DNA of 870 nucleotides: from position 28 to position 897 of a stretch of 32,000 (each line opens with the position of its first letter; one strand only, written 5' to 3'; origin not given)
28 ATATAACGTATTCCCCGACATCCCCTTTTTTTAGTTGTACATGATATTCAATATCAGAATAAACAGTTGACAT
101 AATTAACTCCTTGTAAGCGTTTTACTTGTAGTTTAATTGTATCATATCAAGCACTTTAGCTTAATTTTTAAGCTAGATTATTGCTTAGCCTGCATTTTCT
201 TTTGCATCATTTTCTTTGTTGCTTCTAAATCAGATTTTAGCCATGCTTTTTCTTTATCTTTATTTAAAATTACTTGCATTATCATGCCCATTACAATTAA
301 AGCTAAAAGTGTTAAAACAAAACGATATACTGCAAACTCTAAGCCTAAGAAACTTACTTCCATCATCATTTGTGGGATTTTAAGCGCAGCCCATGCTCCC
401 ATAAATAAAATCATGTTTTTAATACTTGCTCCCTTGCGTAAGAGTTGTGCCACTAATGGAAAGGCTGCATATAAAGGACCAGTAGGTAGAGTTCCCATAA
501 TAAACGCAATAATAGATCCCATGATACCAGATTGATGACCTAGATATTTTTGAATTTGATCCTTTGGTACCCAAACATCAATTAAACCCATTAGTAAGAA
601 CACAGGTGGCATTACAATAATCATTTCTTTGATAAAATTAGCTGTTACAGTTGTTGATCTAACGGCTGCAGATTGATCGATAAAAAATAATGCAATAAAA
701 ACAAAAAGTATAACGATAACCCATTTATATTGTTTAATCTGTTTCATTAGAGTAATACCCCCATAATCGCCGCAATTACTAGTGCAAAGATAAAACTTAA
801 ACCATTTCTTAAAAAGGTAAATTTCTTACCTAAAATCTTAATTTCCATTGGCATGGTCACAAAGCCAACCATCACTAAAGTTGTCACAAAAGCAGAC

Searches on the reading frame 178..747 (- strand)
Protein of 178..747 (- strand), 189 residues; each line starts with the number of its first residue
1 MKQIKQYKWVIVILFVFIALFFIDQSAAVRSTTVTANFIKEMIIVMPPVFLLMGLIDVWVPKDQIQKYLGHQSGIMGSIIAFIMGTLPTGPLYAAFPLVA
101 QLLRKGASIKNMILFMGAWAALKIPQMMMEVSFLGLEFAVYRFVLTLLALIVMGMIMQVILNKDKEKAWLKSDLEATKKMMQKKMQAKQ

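Call 71: search_protein_families(library=pfam, alignment_id=A7, max_evalue=0.000001)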
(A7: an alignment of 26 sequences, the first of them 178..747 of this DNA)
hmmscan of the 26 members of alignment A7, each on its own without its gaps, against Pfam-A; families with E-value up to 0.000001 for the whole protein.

A. member 1, window:178-747:- (189 aa): 1 family
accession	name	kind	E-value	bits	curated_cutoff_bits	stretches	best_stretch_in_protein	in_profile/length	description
PF03773.19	ArsP_1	-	1.1e-19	71.2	32.3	1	35-185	9-161/294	Predicted permease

B. families by the number of members that match (of 26 scanned): 51 families (the first 25 are shown)
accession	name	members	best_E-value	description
PF00990.26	GGDEF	2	1.1e-35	Diguanylate cyclase, GGDEF domain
PF03773.19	ArsP_1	2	1.1e-19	Predicted permease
PF03551.20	PadR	2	2.5e-17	Transcriptional regulator PadR-like family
PF01425.27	Amidase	1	1.9e-117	Amidase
PF02934.20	GatB_N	1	1.4e-114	GatB/GatE catalytic domain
PF01653.23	DNA_ligase_aden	1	1.9e-100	NAD-dependent DNA ligase adenylation domain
PF00749.27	tRNA-synt_1c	1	1.7e-81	tRNA synthetases class I (E and Q), catalytic domain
PF00580.27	UvrD-helicase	1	5.3e-80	UvrD/REP helicase N-terminal domain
PF13361.12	UvrD_C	1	1.5e-72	UvrD-like helicase C-terminal domain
PF07537.17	CamS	1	1.6e-58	CamS sex pheromone cAM373 precursor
PF00106.31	adh_short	1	2e-48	short chain dehydrogenase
PF02637.23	GatB_Yqey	1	5.9e-40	GatB domain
PF06865.17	Ppnp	1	2.4e-39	Pyrimidine/purine nucleoside phosphorylase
PF04229.20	GrpB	1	1.4e-38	GrpB protein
PF19269.4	Anticodon_2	1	5.9e-35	Anticodon binding domain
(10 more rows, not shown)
